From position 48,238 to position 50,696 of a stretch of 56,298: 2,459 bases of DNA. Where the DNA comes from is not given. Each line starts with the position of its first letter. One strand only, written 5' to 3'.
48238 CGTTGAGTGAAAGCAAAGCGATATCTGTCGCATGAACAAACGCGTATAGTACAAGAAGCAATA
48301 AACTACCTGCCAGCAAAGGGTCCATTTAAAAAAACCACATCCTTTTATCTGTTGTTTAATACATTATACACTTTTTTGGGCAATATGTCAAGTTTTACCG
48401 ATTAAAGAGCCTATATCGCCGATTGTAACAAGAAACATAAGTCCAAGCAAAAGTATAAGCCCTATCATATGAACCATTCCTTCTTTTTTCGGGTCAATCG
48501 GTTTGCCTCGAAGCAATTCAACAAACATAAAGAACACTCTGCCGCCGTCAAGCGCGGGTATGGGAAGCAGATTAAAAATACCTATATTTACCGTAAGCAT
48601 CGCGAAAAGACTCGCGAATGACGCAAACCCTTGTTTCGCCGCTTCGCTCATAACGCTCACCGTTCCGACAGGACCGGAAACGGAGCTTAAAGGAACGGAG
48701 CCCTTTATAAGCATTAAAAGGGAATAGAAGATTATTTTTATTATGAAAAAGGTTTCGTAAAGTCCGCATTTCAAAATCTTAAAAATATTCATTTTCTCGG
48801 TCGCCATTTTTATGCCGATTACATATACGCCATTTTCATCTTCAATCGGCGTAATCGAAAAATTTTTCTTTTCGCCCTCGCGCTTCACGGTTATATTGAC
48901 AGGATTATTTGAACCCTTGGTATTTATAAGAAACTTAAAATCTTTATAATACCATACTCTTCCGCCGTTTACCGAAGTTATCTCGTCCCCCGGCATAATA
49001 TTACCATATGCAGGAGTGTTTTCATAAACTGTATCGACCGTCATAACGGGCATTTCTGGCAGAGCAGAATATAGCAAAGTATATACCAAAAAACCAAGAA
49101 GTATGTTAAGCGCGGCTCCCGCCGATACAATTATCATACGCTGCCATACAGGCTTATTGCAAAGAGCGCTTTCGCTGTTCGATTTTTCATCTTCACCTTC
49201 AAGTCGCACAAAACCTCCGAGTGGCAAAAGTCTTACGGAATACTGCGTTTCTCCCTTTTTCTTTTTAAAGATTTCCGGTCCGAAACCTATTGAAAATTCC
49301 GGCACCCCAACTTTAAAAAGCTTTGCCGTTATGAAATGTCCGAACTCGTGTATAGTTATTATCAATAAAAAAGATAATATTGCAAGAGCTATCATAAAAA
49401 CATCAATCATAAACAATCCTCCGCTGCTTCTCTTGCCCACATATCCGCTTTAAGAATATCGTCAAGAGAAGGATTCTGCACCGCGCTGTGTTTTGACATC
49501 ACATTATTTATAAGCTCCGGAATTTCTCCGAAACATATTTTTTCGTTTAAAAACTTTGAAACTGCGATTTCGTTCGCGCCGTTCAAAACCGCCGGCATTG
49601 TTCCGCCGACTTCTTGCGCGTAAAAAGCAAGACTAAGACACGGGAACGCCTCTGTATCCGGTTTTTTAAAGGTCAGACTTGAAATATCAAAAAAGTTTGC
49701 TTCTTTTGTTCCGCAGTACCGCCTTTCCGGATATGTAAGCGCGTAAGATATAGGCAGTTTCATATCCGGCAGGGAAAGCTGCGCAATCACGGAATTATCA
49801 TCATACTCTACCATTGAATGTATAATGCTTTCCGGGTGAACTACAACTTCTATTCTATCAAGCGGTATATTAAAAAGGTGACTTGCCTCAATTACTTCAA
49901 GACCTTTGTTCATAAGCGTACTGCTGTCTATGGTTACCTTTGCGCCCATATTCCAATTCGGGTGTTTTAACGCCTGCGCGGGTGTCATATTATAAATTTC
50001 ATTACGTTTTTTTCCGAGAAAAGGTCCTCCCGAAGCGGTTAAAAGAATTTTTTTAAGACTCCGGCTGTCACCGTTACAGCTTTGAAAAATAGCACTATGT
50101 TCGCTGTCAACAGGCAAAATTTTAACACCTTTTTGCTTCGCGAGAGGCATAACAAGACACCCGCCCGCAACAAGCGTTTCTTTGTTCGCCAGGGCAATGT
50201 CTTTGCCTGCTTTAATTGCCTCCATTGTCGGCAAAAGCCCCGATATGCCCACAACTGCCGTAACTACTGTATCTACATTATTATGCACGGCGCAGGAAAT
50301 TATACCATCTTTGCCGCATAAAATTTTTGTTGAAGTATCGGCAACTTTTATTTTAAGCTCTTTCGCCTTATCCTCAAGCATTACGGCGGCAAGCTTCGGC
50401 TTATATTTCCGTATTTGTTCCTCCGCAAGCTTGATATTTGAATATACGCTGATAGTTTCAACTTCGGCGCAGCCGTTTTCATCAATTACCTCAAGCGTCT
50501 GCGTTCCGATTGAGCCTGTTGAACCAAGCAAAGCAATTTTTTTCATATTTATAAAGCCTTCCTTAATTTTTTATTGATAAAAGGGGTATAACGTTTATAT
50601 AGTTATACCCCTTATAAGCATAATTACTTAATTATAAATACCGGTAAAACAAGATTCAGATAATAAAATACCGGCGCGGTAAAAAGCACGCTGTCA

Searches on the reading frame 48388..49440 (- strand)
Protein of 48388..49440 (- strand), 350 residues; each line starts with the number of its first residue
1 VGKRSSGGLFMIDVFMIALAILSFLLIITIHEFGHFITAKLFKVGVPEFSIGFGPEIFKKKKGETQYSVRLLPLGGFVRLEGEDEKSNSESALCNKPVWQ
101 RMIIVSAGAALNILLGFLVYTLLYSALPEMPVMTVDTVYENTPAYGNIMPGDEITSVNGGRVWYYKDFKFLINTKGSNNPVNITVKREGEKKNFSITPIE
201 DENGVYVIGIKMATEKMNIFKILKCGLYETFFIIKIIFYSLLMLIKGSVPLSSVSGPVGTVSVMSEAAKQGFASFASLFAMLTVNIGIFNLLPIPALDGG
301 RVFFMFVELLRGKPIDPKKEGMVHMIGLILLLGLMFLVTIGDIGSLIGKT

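Call 15: search_protein_families(library=pfam, proteins=[window:48388-49440:-], max_evalue=0.001)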
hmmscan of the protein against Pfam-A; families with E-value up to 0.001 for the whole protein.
window:48388-49440:- (350 aa): 2 families
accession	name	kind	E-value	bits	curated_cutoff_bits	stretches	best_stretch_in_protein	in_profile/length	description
PF02163.28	Peptidase_M50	-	2.2e-62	210.7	27.2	1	20-333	2-220/221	Peptidase family M50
PF13180.12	PDZ_2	-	2.8e-08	34.4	27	1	133-196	14-78/80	PDZ domain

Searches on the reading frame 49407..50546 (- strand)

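Call 15: search_protein_families(library=pfam, proteins=[window:49407-50546:-], max_evalue=0.001)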
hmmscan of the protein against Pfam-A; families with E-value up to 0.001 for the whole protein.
window:49407-50546:- (379 aa): 4 families
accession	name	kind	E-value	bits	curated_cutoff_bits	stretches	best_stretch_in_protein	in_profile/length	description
PF13288.12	DXPR_C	-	4.2e-42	143.5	27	1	257-373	1-114/115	DXP reductoisomerase C-terminal domain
PF02670.22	DXP_reductoisom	-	1.1e-39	136.5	21.7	1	4-129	1-129/129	1-deoxy-D-xylulose 5-phosphate reductoisomerase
PF08436.17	DXP_redisom_C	-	5.7e-38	129.4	26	1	143-225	1-84/84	1-deoxy-D-xylulose 5-phosphate reductoisomerase C-terminal domain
PF01118.30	Semialdhyde_dh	-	0.0004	21.2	26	0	3-94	1-82/121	Semialdehyde dehydrogenase, NAD binding domain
